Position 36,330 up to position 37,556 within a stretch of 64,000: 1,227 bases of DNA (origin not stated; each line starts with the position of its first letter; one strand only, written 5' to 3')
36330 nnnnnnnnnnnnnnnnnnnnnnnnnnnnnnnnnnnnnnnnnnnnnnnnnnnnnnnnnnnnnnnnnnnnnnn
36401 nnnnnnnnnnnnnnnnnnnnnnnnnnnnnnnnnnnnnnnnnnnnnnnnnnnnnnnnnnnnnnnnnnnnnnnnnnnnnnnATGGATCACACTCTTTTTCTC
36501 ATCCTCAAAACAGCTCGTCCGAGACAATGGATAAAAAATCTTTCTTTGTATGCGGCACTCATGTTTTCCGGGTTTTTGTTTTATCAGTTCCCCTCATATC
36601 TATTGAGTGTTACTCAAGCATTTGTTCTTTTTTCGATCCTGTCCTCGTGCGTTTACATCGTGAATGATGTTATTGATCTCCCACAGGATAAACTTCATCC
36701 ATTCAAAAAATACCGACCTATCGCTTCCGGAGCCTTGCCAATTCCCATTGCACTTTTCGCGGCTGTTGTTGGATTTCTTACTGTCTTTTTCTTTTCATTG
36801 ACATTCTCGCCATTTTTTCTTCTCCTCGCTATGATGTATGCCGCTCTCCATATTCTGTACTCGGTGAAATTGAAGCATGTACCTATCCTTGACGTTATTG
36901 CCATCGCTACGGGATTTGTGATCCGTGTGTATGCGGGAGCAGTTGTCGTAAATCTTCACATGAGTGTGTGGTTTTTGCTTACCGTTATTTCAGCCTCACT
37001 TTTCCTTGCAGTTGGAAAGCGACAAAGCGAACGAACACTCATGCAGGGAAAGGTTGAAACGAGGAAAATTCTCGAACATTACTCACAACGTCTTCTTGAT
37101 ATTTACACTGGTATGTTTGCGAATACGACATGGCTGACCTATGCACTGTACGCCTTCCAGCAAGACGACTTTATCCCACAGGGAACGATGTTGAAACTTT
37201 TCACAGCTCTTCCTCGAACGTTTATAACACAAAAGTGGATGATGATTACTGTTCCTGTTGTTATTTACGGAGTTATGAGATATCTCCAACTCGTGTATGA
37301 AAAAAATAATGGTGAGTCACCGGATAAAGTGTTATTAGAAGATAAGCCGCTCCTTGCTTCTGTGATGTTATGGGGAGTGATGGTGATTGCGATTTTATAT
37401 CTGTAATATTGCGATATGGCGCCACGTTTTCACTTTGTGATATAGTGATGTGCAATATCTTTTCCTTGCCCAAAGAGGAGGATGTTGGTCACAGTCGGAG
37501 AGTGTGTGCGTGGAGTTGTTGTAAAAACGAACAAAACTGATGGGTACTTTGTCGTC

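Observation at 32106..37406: Lipid-linked glycan cluster built around a DPPR-synthase-like UbiA enzyme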

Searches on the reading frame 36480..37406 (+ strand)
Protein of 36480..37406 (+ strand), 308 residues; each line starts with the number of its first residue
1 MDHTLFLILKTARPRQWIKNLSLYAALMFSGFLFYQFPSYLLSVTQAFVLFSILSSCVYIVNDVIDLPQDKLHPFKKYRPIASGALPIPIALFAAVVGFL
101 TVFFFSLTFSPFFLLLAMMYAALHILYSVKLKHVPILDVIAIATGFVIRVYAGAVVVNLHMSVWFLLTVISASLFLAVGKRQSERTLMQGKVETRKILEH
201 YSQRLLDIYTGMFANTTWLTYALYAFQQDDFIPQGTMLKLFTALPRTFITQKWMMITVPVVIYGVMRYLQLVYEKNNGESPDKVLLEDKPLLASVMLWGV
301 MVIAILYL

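Call 4: search_protein_families(library=pfam, proteins=[window:36480-37406:+], max_evalue=0.01)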
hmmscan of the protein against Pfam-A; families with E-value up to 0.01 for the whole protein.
window:36480-37406:+ (308 aa): 1 family
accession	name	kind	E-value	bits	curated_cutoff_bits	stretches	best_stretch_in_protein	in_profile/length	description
PF01040.23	UbiA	-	2.5e-15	56.9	34.2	1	42-278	20-238/250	UbiA prenyltransferase family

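Call 5: search_protein_families(library=ncbifam, proteins=[window:36480-37406:+], max_evalue=0.01)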
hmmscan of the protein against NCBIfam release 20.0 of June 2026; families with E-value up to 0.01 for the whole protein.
window:36480-37406:+ (308 aa): 10 families
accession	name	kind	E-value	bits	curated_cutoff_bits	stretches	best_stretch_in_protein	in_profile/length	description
NF008977.0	PRK12324.1-2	equivalog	1.8e-64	218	234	1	5-307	2-288/297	decaprenyl-phosphate phosphoribosyltransferase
NF008978.0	PRK12324.1-4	equivalog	3.2e-63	213.6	207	1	8-307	35-320/322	decaprenyl-phosphate phosphoribosyltransferase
NF008976.0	PRK12324.1-1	equivalog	6.3e-46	157.2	474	1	8-301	21-298/306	decaprenyl-phosphate phosphoribosyltransferase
NF006088.0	PRK08238.1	equivalog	1.4e-41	142.7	351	1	7-208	194-393/482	UbiA family prenyltransferase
NF009523.0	PRK12884.1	equivalog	9.8e-11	41.4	269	1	42-170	37-163/279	prenyltransferase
NF009522.0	PRK12883.1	equivalog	3.1e-06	26.9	353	1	48-158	43-151/279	geranylgeranylglycerol-phosphate geranylgeranyltransferase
NF035940.1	prenyl_rel_EboC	equivalog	1.8e-05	24.2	250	1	27-172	22-167/292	UbiA-like protein EboC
NF009521.0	PRK12882.1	equivalog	2.7e-05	23.5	296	1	42-171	39-167/280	geranylgeranylglycerol-phosphate geranylgeranyltransferase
TIGR01475.1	ubiA_other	subfamily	0.00031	20.3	180.8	1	48-175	42-170/282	UbiA-like polyprenyltransferase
NF005742.0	PRK07566.1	equivalog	0.00056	19.1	313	1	43-169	66-195/315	chlorophyll synthase ChlG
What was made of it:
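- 36480..37406 (+): g5: UbiA-superfamily polyprenyl-phosphate 5-phosphoribosyltransferase (DPPRS/PPPRS family; 308 aa), overlapping g4 by 55 nt. NF008977 scores 218 bits (cut-off 234) (call 5).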

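Call 11: search_solved_structures(query=window:36480-37406:+, max_evalue=0.01, show_alignments=1)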
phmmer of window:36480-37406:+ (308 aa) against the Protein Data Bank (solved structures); distinct sequences matched with E-value up to 0.01: 2.
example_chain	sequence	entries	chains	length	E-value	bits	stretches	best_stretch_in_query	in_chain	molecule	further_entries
8j8j_D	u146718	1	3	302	1.1e-40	143.6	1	8-232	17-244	Decaprenyl-phosphate phosphoribosyltransferase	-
8j8k_A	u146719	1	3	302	1.4e-31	113.7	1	8-232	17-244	Decaprenyl-phosphate phosphoribosyltransferase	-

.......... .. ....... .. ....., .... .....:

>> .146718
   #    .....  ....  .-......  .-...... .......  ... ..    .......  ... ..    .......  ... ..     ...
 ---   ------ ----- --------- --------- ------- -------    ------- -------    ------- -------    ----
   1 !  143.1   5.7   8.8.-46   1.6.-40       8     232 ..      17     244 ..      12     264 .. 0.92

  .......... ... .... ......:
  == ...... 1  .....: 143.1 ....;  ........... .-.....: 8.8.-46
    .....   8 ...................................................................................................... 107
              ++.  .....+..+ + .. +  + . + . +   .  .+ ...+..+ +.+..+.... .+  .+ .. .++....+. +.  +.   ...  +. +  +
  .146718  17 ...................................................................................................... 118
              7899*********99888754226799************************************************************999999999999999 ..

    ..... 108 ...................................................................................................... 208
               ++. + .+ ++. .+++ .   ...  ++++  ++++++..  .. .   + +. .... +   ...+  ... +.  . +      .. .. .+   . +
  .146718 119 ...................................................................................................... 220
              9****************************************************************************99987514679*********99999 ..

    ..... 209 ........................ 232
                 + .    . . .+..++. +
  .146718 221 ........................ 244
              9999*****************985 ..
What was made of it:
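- Checked: The solved Rv3806c structure 8j8j matches at E=1e-40 (call 11).
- g5 matches the solved Rv3806c structure sequence at E=1e-40 (call 11).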

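Call 15: find_homologous_proteins(query=window:36480-37406:+, max_evalue=1e-10)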
Query window:36480-37406:+ (308 aa): 4027 proteins with E <= 1e-10 among 7705 candidates; the best 120 are listed.
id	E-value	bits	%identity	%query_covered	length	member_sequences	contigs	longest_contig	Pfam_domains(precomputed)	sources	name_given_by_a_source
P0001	1.1e-192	657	98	100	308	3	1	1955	PF01040.24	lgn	-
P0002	9.1e-173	592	86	100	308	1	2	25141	PF01040.24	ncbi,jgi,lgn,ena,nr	ncbi:MAG TPA: decaprenyl-phosphate phosphoribosyltransferase [Patescibacteria group bacterium]|nr:de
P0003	2.9e-172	590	86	100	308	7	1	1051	PF01040.24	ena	-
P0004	5.9e-166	570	82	100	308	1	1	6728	PF01040.24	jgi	jgi:decaprenyl-phosphate phosphoribosyltransferase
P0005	4.9e-165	567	82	100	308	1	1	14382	PF01040.24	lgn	-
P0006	2.3e-163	561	84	100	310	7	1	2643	PF01040.24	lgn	-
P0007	2.1e-162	558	83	100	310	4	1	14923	PF01040.24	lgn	-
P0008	1.1e-161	556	82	100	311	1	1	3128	PF01040.24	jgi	jgi:4-hydroxybenzoate polyprenyltransferase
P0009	1.8e-154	532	76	100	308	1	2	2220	PF01040.24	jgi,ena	-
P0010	2.0e-154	532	76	100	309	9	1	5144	PF01040.24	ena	-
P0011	1.1e-153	529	77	100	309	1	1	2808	PF01040.24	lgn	-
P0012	4.7e-150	517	77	100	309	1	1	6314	PF01040.24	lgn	-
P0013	1.2e-148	513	74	100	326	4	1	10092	PF01040.24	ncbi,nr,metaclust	ncbi:MAG: hypothetical protein A2378_01160 [Candidatus Pacebacteria bacterium RIFOXYB1_FULL_44_10]|n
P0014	3.5e-146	505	73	100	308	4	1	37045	PF01040.24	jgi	-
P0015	5.1e-146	504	73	100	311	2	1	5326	PF01040.24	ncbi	-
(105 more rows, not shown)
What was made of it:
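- Some JGI records name homologues '4-hydroxybenzoate polyprenyltransferase' (call 15).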

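Call 27: find_related_loci(query=A1, collection=genome_contigs, flank=10000)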
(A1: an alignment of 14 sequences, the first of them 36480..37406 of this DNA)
Query A1 (308 aa) in genome_contigs; peptide patterns used: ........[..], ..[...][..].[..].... (x = any residue, [..] = any of these).
599 stretches matched a pattern (row limit reached: there are more); 591 encode a relative of the query (tblastn E <= 1e-3); the best 80 are kept; 80 distinct loci.
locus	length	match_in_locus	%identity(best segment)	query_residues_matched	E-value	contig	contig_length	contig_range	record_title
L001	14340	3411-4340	83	1-308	3e-172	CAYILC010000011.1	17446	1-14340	MAG TPA_asm: uncultured Pseudomonadales bacterium isolate ERP119705_co23_558 genome assembly, contig: NODE_3009_length_1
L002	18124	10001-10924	74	1-307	1e-149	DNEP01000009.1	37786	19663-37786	MAG TPA_asm: Candidatus Paceibacterota bacterium isolate UBA12128 contig_2629, whole genome shotgun sequence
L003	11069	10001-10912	71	1-303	2e-145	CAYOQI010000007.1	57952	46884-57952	MAG TPA_asm: uncultured Pseudomonadales bacterium isolate SRP286056_co1_770 genome assembly, contig: NODE_496_length_579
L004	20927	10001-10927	66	1-308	1e-141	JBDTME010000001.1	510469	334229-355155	MAG: Patescibacteria group bacterium isolate cluster3_bin.119 NODE_5_length_510469_cov_14.881851, whole genome shotgun s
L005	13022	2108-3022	64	6-307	8e-130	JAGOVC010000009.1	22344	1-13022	Candidatus Woesebacteria bacterium isolate Gw_Eff_bin_538 Gw_Eff_4696_length_22344_cov_6.344196, whole genome shotgun se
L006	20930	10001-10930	63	1-307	2e-129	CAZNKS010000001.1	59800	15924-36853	MAG TPA_asm: uncultured Pseudomonadales bacterium isolate SRP170004_co1_558 genome assembly, contig: NODE_598_length_598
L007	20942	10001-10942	63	1-308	8e-127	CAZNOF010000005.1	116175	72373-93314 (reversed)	MAG TPA_asm: uncultured Pseudomonadales bacterium isolate SRP170004_co1_5 genome assembly, contig: NODE_170_length_11617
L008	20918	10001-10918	63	5-307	1e-126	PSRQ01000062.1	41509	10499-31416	MAG: Candidatus Cerribacteria bacterium 'Amazon FNV 2010 28 9' contig_75_40036197_length_41509_multi_3_in_0_out_0, whole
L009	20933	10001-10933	63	2-307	9e-127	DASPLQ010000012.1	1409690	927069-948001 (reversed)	MAG TPA_asm: Vitreimonas sp. isolate SMAG_U12069 k141_91001, whole genome shotgun sequence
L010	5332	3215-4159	63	2-308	4e-127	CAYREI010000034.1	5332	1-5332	MAG TPA_asm: uncultured Pseudomonadales bacterium isolate SRP191223_co1_123 genome assembly, contig: NODE_21938_length_5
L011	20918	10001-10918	62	4-307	3e-126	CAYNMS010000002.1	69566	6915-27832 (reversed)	MAG TPA_asm: uncultured Pseudomonadales bacterium isolate SRP239054_co1_52 genome assembly, contig: NODE_213_length_6956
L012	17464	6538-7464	61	1-307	5e-126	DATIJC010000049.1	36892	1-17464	MAG TPA_asm: Patescibacteria group bacterium isolate SMAG_U15681 k141_523867, whole genome shotgun sequence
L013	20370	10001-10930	64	1-307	7e-126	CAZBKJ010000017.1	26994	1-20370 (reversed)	MAG TPA_asm: uncultured Pseudomonadales bacterium isolate SRP286056_co1_272 genome assembly, contig: NODE_2023_length_26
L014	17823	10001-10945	62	2-308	8e-126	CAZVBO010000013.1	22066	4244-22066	MAG TPA_asm: uncultured Pseudomonadales bacterium isolate SRP304446_co1_134 genome assembly, contig: NODE_1644_length_22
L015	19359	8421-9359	62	3-307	4e-125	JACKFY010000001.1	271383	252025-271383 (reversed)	MAG: Pseudomonadales bacterium isolate HK-STAS-PATE-17 HK-STAS-PATE-17_1, whole genome shotgun sequence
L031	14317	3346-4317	60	4-308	6e-121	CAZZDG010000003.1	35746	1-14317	MAG TPA_asm: uncultured Pseudomonadales bacterium isolate binchicken_co321_113 genome assembly, contig: NODE_402_length_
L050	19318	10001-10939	59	4-308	7e-118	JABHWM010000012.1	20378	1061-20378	MAG: Candidatus Paceibacterota bacterium isolate SI047_bin131 k141_521607, whole genome shotgun sequence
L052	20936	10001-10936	59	5-308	3e-117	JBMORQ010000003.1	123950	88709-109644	MAG: Patescibacteria group bacterium isolate Betzabe_MAG184 MAG184_3, whole genome shotgun sequence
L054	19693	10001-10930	62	1-307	7e-117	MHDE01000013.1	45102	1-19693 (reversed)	MAG: Microgenomates group bacterium RIFCSPHIGHO2_01_FULL_45_11 rifcsphigho2_01_scaffold_2300, whole genome shotgun seque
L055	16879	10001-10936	60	6-308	8e-117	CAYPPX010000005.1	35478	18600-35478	MAG TPA_asm: uncultured Pseudomonadales bacterium isolate SRP093185_co1_36 genome assembly, contig: NODE_537_length_3547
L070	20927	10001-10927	58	8-308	2e-115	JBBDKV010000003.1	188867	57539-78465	MAG: Patescibacteria group bacterium isolate LejiaA_43_11 Lejia_A_118_length_188867_cov_6, whole genome shotgun sequence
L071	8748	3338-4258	60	3-307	2e-115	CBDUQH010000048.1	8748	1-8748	MAG TPA_asm: uncultured bacterium isolate SRR18550247_concoct_49 genome assembly, contig: ERZ25074849.518, whole genome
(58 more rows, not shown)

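Call 54: search_protein_families(library=pfam, proteins=[L055:10977-11873:+, L054:14923-15669:+, L055:13267-14334:-, L052:15560-15919:-, L050:12258-13565:-, L071:7772-8515:-, L003:1086-1847:-, L070:19038-20135:+, L031:11406-12593:-, L014:2048-2542:+], max_evalue=0.001)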
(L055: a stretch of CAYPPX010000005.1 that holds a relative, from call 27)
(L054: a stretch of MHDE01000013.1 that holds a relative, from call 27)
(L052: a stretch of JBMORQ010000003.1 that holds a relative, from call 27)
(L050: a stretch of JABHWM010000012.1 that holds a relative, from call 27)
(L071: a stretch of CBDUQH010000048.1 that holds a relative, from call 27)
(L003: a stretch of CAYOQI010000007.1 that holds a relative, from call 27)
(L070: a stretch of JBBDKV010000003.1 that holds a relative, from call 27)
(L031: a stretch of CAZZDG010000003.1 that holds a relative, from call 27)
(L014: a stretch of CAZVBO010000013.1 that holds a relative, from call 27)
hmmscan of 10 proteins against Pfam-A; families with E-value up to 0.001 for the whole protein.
L055:10977-11873:+ (299 aa): 2 families
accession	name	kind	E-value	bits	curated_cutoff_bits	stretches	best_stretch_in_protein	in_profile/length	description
PF00483.29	NTP_transferase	-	6e-35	121.4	21.2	1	11-278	1-241/245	Nucleotidyl transferase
PF12804.13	NTP_transf_3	-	2.8e-05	24.8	27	1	12-140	1-95/160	MobA-like NTP transferase domain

L054:14923-15669:+ (249 aa): 1 family
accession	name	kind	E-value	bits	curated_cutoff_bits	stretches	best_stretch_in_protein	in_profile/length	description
PF01551.29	Peptidase_M23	-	7.3e-26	90.6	28.7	1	139-234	2-96/96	Peptidase family M23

L055:13267-14334:- (356 aa): 7 families
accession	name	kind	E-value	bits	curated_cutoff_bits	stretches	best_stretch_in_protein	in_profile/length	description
PF07992.20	Pyr_redox_2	-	5e-43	148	26.1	1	7-341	2-291/291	Pyridine nucleotide-disulphide oxidoreductase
PF13738.12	Pyr_redox_3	-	1.2e-18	67.9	30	1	122-284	114-286/305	Pyridine nucleotide-disulphide oxidoreductase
PF00070.33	Pyr_redox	-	9.1e-17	61.8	22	1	175-247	1-80/82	Pyridine nucleotide-disulphide oxidoreductase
PF00890.30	FAD_binding_2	-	1.7e-05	24.7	20.4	0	8-43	2-38/414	FAD binding domain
PF03486.20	HI0933_like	-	3.7e-05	23.7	50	0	7-38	2-33/244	HI0933-like protein Rossmann domain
PF13241.12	NAD_binding_7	-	0.00028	21.9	22.1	0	172-213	6-48/104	Putative NAD(P)-binding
PF01134.28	GIDA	-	0.00083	19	22.1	0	8-34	2-28/391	Glucose inhibited division protein A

L052:15560-15919:- (120 aa): 6 families
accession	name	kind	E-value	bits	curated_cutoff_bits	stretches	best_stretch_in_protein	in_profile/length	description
PF00085.26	Thioredoxin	-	1.4e-26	92.9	23.5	1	12-96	3-87/103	Thioredoxin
PF04756.19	OST3_OST6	-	5.7e-07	29.7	27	1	4-95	7-109/294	OST3 / OST6 family, transporter family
PF13905.12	Thioredoxin_8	-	1.3e-05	25.9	27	0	29-73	3-49/94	Thioredoxin-like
PF13098.12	Thioredoxin_2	-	0.00023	21.9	27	1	26-91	4-85/104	Thioredoxin-like domain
PF13899.12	Thioredoxin_7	-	0.00037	21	27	1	23-89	13-82/83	Thioredoxin-like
PF13728.12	TraF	-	0.00044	20.6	23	1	32-98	134-209/224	F plasmid transfer operon protein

L050:12258-13565:- (436 aa): 2 families
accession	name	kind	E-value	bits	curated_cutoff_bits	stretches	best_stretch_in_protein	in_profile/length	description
PF00208.27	ELFV_dehydrog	-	1.6e-78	264.2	23.4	1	192-434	1-241/241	Glutamate/Leucine/Phenylalanine/Valine dehydrogenase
PF02812.23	ELFV_dehydrog_N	-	2.6e-55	186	25.3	1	41-168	2-129/129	Glu/Leu/Phe/Val dehydrogenase, dimerisation domain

L071:7772-8515:- (248 aa): 1 family
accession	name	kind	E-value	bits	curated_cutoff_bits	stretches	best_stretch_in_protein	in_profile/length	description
PF00696.33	AA_kinase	-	3.4e-32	112.5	24.9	1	15-224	2-234/234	Amino acid kinase family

L003:1086-1847:- (254 aa): 3 families
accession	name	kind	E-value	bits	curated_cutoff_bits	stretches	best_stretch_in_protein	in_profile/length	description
PF00535.33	Glycos_transf_2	-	7.1e-30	104.6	23.3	1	19-177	1-164/168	Glycosyl transferase family 2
PF13641.12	Glyco_tranf_2_3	-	9.7e-07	29.5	27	1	16-109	1-96/230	Glycosyltransferase like family 2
PF10111.15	Glyco_tranf_2_2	-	4.8e-06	26.7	27.3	1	19-122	1-104/276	Glycosyltransferase like family 2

L070:19038-20135:+ (366 aa): 7 families
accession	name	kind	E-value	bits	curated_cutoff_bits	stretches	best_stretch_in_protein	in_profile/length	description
PF00154.27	RecA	-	4e-128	426.8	27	1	32-291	2-260/262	recA bacterial DNA recombination protein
PF21096.2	RecA_C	-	1.2e-17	64.3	27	1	296-350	1-55/57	RecA C-terminal domain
PF08423.17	Rad51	-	9.3e-11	41.9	22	1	58-252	1-211/244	Rad51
PF06745.19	ATPase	-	9.5e-08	32.1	26.6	1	71-138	7-76/231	KaiC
PF01637.24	ATPase_2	-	1.5e-05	25.4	33.2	1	85-216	21-115/225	ATPase domain predominantly from Archaea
PF13481.12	AAA_25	-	5.7e-05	23.3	27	0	81-176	30-157/195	AAA domain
PF13479.12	AAA_24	-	0.0004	20.7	27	1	87-176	5-78/195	AAA domain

L031:11406-12593:- (396 aa): 1 family
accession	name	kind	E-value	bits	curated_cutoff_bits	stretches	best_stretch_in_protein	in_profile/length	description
PF09903.14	DUF2130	-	1.4e-64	218.3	26.7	1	144-388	2-252/255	Uncharacterized protein conserved in bacteria (DUF2130)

L014:2048-2542:+ (165 aa): 0 families

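Call 79: search_dna_similar(query=window:36480-37406:+, collection=phages, mode=protein, max_evalue=0.001, max_rows=15)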
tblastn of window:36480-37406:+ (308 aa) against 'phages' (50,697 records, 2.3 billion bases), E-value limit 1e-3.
Records with a match: 1; places in all: 1; records where one place covers at least 80% of the query: 1.
Best place of each record, by identity: <60% 1.
By first word of the organism name: Bacteriophage 1.
By host as written in the record: - 1.
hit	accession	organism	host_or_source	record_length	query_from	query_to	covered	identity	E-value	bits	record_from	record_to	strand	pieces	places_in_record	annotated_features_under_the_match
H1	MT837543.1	Bacteriophage sp.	human fecal samples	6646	8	307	97%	30.8%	3e-27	117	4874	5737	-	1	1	record has no annotation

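Call 80: search_dna_similar(query=window:36480-37406:+, collection=plasmids, mode=protein, max_evalue=0.00001, max_rows=25)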
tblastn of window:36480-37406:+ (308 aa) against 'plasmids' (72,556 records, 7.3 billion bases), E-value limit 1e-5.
Records with a match: 96; places in all: 96; records where one place covers at least 80% of the query: 48.
Best place of each record, by identity: <60% 96.
By first word of the organism name: Rhizobium 36; Sinorhizobium 5; Vibrio 3; Salipiger 3; Sphingomonadaceae 3; Cereibacter 3; Mesorhizobium 3; Natronococcus 2; Lactococcus 2; Streptomyces 2; and 28 more.
By predicted mobility (MOB-suite, as given by PLSDB): non-mobilizable 66; conjugative 21; mobilizable 9.
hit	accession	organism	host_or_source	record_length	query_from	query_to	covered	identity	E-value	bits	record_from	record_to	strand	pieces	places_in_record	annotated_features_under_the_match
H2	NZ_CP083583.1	Kovacikia minuta CCNUW1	cell culture,fresh water lake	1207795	9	308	97%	36.7%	5e-40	155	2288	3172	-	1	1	record has no annotation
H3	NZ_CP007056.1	Halostagnicola larsenii XH-48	-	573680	10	307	97%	35.9%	3e-34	139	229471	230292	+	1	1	decaprenyl-phosphate phosphoribosyltransferase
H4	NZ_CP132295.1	Natronococcus sp. AD-5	cell culture,sediment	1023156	8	307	97%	35.3%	5e-40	155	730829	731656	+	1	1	record has no annotation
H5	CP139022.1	Flammeovirgaceae bacterium SG7u.111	Seagrass,tissue sample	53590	8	307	97%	34.6%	8e-37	146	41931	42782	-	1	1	decaprenyl-phosphate phosphoribosyltransferase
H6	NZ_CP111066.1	Chondrinema litorale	Seaweed,red alga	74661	13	307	96%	35.0%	4e-38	150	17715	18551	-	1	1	decaprenyl-phosphate phosphoribosyltransferase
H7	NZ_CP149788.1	Haloterrigena sp. KLK7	cell culture,salt lake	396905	8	307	97%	34.0%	1e-35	143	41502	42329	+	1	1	decaprenyl-phosphate phosphoribosyltransferase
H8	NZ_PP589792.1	Lactococcus sp.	Bacterial culture,Dairy environment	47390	8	308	98%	33.8%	2e-31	130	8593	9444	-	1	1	decaprenyl-phosphate phosphoribosyltransferase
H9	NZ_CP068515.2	Lactococcus cremoris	Whole organism,Dairy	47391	8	308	98%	33.8%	2e-31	130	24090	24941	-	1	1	decaprenyl-phosphate phosphoribosyltransferase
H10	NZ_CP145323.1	Rhodococcus ruber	-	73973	8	308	98%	32.7%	9e-34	137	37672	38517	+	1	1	decaprenyl-phosphate phosphoribosyltransferase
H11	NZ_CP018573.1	Marivivens sp. JLT3646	cell culture,shallow-sea hydrothermal ...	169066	8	307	97%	32.6%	3e-34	139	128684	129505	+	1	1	decaprenyl-phosphate phosphoribosyltransferase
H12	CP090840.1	Streptomyces viridifaciens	Whole organism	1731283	8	298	94%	33.4%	2e-36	145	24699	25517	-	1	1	decaprenyl-phosphate phosphoribosyltransferase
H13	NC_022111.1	Prevotella sp. oral taxon 299 str. F0039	Homo sapiens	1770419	8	307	97%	31.1%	6e-22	103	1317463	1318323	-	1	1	none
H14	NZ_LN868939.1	Nocardia farcinica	not known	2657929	8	305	97%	31.0%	1e-31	131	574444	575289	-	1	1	none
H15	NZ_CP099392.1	Natronococcus sp. CG52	cell culture,salt lake sediment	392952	4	294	94%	31.5%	4e-29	124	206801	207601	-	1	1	UbiA prenyltransferase family protein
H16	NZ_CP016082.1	Streptomyces sp. SAT1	Adenophora trachelioides Maxim.,single ...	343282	8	298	94%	31.5%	2e-20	99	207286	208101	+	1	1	UbiA prenyltransferase family protein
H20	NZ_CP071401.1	Rhizobium leguminosarum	lentil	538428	13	306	95%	30.1%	2e-8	63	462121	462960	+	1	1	UbiA family prenyltransferase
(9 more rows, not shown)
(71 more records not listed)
